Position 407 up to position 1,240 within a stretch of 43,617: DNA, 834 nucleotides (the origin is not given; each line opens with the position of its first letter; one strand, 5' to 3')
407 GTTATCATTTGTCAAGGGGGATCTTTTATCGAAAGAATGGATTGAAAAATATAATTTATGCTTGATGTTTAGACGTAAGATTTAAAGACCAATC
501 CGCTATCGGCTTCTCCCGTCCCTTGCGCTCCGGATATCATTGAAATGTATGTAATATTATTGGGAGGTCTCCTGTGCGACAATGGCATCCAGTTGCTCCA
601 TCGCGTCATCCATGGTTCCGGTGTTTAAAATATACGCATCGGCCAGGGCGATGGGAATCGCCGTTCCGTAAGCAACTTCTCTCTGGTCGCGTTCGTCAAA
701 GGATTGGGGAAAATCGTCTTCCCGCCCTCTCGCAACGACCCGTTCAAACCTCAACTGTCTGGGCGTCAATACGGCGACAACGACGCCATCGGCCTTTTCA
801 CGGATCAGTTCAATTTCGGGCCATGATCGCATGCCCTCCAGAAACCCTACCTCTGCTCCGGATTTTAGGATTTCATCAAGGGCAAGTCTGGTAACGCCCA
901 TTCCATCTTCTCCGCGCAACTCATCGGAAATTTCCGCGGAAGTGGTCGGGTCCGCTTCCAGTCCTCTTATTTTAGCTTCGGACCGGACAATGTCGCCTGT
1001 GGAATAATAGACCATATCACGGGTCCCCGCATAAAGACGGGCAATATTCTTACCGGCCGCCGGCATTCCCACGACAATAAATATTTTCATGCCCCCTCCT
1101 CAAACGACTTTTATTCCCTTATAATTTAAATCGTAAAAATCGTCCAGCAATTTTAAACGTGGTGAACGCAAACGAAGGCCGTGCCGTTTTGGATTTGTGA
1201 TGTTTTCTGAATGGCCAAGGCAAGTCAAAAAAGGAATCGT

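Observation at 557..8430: Orphan radical SAM/SPASM enzyme paired with a stand-alone condensation-domain protein, next to a tripartite-type ABC exporter and a MarR regulator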

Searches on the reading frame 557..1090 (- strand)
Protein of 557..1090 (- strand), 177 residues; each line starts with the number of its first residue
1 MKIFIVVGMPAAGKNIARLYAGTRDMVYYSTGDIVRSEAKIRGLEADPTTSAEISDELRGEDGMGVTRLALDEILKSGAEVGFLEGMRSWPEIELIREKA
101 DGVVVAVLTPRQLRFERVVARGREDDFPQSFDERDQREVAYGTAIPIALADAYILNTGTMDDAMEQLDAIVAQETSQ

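Call 3: search_protein_families(library=pfam, proteins=[window:557-1090:-], max_evalue=0.01)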
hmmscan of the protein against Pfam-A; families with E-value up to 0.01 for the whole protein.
window:557-1090:- (177 aa): 1 family
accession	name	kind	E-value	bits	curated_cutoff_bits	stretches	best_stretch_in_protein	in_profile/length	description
PF13207.12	AAA_17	-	4.7e-05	24.1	27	1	7-126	1-130/136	AAA domain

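Call 4: search_protein_families(library=ncbifam, proteins=[window:557-1090:-], max_evalue=0.01)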
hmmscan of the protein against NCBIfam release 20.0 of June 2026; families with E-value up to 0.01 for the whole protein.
window:557-1090:- (177 aa): 6 families
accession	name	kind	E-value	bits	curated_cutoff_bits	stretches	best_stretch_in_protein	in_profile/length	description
NF006226.0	PRK08356.1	equivalog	5.8e-08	32.7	189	1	66-174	83-193/195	hypothetical protein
NF011104.0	PRK14531.1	equivalog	0.00014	21.6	160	1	4-127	5-134/183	adenylate kinase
NF011105.0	PRK14532.1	equivalog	0.00016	21.2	162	0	4-37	3-37/189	adenylate kinase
NF002700.0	PRK02496.1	equivalog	0.0004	20.1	262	0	2-38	2-39/184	adenylate kinase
NF001384.0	PRK00279.2-2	equivalog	0.0012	18.6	152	1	2-40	3-44/191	adenylate kinase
NF001381.0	PRK00279.1-3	equivalog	0.0069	16.2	187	0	4-40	3-40/188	adenylate kinase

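Call 76: search_protein_families(library=padloc, proteins=[window:557-1090:-], max_evalue=0.001)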
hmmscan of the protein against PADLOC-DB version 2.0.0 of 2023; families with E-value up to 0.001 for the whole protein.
window:557-1090:- (177 aa): 0 families

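Call 77: search_protein_families(library=pfam, proteins=[window:557-1090:-], max_evalue=5)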
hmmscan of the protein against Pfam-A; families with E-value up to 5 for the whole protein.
window:557-1090:- (177 aa): 3 families
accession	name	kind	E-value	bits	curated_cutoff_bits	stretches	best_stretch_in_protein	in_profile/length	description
PF13207.12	AAA_17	-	4.7e-05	24.1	27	1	7-126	1-130/136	AAA domain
PF13238.12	AAA_18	-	0.016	16.1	29.4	1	5-128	2-118/128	AAA domain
PF12945.12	PilZNR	-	0.21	12.1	23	1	4-49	31-77/85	Flagellar protein YcgR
